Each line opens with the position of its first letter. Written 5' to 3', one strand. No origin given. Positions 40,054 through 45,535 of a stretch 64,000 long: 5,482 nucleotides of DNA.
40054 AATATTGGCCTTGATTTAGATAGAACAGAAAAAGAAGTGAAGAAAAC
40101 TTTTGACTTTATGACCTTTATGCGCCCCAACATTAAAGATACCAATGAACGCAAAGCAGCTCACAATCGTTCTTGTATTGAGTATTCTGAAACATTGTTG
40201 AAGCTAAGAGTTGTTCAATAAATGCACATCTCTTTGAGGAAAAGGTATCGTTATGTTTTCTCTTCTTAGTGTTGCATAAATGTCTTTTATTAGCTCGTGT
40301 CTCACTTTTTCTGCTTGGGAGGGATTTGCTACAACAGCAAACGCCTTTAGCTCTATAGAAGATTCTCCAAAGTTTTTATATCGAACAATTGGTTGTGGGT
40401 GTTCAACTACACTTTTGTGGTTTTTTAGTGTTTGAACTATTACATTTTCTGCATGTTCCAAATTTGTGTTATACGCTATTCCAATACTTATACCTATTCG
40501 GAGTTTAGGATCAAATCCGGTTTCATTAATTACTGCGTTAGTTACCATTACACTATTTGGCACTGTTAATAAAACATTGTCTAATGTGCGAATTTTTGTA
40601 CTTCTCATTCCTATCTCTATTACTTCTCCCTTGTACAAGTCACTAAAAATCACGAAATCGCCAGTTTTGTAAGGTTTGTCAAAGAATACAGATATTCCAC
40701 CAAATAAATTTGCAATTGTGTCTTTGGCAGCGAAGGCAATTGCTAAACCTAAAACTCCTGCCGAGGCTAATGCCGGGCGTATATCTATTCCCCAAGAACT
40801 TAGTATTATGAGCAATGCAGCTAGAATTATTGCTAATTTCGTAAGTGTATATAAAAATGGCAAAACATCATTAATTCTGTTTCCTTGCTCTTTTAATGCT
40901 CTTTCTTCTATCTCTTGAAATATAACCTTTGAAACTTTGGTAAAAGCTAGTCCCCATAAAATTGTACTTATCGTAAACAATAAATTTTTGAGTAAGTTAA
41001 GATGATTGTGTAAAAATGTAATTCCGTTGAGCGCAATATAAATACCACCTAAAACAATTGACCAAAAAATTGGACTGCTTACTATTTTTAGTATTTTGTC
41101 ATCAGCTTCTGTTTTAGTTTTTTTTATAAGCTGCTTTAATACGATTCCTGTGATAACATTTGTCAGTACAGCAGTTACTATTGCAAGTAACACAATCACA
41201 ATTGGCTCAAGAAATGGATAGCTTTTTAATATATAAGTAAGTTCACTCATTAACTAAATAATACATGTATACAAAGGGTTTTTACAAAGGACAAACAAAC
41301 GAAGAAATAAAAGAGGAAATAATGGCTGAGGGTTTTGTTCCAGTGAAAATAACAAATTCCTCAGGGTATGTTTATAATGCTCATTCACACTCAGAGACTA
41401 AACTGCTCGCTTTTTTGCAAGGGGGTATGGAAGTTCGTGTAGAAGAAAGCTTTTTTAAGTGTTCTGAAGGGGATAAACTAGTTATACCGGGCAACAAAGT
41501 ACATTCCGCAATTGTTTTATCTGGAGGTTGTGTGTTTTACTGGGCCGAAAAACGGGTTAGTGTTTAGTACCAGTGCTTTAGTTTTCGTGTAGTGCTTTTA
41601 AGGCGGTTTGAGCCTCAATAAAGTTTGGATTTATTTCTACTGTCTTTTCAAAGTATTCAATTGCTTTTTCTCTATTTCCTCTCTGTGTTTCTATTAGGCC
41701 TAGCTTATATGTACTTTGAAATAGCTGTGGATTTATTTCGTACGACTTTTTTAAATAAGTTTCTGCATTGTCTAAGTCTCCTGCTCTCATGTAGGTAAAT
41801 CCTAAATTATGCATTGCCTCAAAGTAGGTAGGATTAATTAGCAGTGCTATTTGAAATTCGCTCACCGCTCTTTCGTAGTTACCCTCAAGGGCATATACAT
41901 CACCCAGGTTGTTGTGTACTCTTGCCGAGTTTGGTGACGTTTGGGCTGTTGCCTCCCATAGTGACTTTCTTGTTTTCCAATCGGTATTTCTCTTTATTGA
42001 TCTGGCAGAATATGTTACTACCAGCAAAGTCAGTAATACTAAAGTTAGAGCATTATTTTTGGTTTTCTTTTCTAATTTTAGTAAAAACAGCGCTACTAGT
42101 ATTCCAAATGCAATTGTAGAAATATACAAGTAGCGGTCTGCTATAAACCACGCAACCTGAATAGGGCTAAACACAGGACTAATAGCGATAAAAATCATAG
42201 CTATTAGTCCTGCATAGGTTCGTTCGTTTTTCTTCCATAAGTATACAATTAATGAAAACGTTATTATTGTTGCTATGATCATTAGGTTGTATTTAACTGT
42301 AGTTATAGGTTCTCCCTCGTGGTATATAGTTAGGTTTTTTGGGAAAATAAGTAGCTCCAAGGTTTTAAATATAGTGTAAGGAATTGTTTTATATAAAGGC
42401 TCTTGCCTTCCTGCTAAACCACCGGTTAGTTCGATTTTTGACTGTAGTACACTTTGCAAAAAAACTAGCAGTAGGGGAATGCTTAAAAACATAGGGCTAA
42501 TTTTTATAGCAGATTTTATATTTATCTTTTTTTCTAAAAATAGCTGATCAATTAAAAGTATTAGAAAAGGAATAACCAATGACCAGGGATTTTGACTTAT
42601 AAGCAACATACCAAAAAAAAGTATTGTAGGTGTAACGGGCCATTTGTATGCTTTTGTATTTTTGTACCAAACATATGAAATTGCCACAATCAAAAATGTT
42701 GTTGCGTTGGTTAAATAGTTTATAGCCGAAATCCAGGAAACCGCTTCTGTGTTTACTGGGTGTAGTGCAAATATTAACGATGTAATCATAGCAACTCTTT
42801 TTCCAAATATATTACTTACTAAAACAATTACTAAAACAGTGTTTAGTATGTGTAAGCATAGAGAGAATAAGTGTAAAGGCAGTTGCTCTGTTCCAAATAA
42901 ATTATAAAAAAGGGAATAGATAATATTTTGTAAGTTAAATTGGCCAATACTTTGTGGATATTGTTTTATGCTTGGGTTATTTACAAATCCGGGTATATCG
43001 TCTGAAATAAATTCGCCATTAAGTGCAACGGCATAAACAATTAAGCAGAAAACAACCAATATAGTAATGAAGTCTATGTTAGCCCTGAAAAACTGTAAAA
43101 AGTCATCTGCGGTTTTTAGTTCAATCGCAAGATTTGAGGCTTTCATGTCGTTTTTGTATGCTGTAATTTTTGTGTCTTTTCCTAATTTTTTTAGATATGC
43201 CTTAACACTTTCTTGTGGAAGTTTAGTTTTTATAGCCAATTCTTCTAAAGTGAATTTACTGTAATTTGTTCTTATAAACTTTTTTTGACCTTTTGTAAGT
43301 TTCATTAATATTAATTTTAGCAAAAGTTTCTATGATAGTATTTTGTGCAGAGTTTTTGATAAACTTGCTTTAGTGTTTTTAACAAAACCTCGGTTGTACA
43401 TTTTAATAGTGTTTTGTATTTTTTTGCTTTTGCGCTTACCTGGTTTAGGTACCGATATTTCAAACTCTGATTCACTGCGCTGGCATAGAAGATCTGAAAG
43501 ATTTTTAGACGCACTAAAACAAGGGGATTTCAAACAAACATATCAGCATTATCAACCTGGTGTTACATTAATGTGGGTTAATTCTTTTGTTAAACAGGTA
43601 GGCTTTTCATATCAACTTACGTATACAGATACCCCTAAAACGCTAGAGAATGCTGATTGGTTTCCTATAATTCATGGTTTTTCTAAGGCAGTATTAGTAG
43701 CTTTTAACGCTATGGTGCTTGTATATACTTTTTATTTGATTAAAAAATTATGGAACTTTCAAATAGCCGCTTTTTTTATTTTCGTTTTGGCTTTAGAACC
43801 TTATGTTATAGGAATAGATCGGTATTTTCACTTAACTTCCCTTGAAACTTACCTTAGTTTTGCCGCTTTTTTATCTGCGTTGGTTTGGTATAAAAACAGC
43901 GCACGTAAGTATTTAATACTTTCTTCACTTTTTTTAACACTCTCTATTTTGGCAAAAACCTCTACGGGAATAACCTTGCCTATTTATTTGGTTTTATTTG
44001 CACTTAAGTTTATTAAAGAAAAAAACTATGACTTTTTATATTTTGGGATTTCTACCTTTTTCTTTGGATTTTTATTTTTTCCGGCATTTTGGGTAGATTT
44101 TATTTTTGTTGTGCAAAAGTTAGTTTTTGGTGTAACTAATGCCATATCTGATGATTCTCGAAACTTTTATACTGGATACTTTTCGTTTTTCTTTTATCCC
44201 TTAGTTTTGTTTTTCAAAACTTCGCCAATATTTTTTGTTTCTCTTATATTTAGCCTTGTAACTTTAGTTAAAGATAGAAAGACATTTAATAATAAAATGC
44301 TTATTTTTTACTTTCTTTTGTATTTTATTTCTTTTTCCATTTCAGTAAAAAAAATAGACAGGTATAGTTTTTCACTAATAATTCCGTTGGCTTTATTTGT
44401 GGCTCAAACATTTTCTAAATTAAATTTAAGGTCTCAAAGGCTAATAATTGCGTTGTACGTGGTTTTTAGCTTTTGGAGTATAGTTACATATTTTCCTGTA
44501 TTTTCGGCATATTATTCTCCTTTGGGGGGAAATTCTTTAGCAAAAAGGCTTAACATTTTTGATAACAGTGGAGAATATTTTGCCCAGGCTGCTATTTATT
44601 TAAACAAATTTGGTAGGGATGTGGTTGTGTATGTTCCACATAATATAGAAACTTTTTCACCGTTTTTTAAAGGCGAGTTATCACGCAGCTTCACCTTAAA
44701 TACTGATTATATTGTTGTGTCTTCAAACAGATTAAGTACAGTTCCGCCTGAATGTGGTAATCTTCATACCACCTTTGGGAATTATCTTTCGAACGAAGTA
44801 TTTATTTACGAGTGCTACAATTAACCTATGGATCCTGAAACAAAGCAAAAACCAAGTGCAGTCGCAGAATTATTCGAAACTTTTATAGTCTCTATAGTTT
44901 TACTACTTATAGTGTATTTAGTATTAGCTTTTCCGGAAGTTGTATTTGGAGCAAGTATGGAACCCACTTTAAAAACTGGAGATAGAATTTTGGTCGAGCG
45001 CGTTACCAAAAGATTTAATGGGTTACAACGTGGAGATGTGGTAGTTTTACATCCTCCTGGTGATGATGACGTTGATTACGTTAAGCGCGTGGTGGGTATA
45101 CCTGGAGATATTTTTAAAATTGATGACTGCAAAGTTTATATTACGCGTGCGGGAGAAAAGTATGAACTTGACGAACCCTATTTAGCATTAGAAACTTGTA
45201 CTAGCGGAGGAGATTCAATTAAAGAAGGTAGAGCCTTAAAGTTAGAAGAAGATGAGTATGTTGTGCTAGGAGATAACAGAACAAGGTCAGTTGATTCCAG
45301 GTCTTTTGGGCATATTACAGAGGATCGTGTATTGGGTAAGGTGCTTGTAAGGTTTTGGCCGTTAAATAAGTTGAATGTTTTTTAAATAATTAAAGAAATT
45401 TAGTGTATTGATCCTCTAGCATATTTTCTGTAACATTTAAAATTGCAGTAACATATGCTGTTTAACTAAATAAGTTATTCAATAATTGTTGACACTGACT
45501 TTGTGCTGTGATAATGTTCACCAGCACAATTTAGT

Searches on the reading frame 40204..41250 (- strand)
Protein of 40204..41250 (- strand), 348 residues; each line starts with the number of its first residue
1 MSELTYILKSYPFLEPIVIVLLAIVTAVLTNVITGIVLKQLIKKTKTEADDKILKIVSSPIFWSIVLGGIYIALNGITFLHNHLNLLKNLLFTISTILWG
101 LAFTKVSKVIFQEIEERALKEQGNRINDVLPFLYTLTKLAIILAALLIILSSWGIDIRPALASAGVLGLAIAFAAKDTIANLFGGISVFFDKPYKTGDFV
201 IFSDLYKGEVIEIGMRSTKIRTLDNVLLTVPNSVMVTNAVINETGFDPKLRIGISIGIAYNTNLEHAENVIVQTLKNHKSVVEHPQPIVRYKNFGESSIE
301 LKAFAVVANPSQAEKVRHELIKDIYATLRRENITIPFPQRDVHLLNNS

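Call 17: search_protein_families(library=pfam, proteins=[window:40204-41250:-], max_evalue=0.001)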
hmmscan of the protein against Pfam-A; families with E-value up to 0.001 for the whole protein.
window:40204-41250:- (348 aa): 4 families
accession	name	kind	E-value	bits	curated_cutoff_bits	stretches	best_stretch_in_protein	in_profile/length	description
PF00924.24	MS_channel_2nd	-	7.6e-19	68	20.2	1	177-243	1-66/68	Mechanosensitive ion channel, beta-domain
PF21082.3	MS_channel_3rd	-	1.1e-09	39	21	1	253-335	2-88/88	Mechanosensitive ion channel MscS, C-terminal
PF21088.3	MS_channel_1st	-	1.4e-07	31.8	23.1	1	135-176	1-42/42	Mechanosensitive ion channel, transmembrane helices 2/3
PF25392.1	MS_channel_TM1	-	0.00068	20.1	27.1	0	124-156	42-75/79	Mechanosensitive ion channel, transmembrane helix 1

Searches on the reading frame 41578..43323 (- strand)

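Call 17: search_protein_families(library=pfam, proteins=[window:41578-43323:-], max_evalue=0.001)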
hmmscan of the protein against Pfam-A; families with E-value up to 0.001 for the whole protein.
window:41578-43323:- (581 aa): 16 families
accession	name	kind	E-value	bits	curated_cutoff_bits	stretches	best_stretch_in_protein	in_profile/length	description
PF07719.23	TPR_2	-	7.3e-22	76.1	27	3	467-500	1-34/34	Tetratricopeptide repeat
PF00515.34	TPR_1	-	7e-21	73.6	27.8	3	539-568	5-34/34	Tetratricopeptide repeat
PF13181.12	TPR_8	-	5.9e-19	67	25.7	2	502-533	2-33/34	Tetratricopeptide repeat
PF13424.12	TPR_12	-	1.7e-14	54.2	30.1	1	502-564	4-74/77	Tetratricopeptide repeat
PF13414.12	TPR_11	-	7.1e-14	51.7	26.8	1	474-515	1-42/42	TPR repeat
PF13431.12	TPR_17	-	2.5e-13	49.6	24.4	0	493-521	5-33/34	Tetratricopeptide repeat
PF14559.12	TPR_19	-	3.1e-12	47.1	25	2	479-527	3-51/68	Tetratricopeptide repeat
PF13428.12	TPR_14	-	5.7e-10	39.3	23.5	0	539-575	5-41/44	Tetratricopeptide repeat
PF13374.12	TPR_10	-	1e-09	38.5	27.5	0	503-530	4-31/42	Tetratricopeptide repeat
PF13432.12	TPR_16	-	4e-09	37.2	32.7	0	510-566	6-62/65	Tetratricopeptide repeat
PF13176.12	TPR_7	-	4.3e-09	36.2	27.9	0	503-531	1-29/36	Tetratricopeptide repeat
PF13174.12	TPR_6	-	1.8e-08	34.9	26.3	0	539-567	4-32/33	Tetratricopeptide repeat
PF25064.1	ARM_TT21_5th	-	4.4e-06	27.4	27.8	1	480-561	14-98/117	TT21 fifth ARM repeats domain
PF13371.12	TPR_9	-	2e-05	25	35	0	509-574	3-65/73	Tetratricopeptide repeat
PF23914.1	TPR_CcmH_CycH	-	0.00022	21.6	42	1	461-564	44-150/158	Cytochrome c-type biogenesis protein H TPR domain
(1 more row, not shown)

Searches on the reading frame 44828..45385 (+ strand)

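Call 71: search_protein_families(library=pfam, proteins=[window:44828-45385:+], max_evalue=0.001)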
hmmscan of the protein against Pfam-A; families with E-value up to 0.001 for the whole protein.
window:44828-45385:+ (185 aa): 2 families
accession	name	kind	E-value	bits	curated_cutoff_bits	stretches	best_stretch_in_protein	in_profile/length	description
PF10502.14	Peptidase_S26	-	3.6e-39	134.9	22.9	1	13-177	2-168/168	Signal peptidase, peptidase S26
PF00717.28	Peptidase_S24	-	0.00071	19.7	23.3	0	39-89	40-83/116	Peptidase S24-like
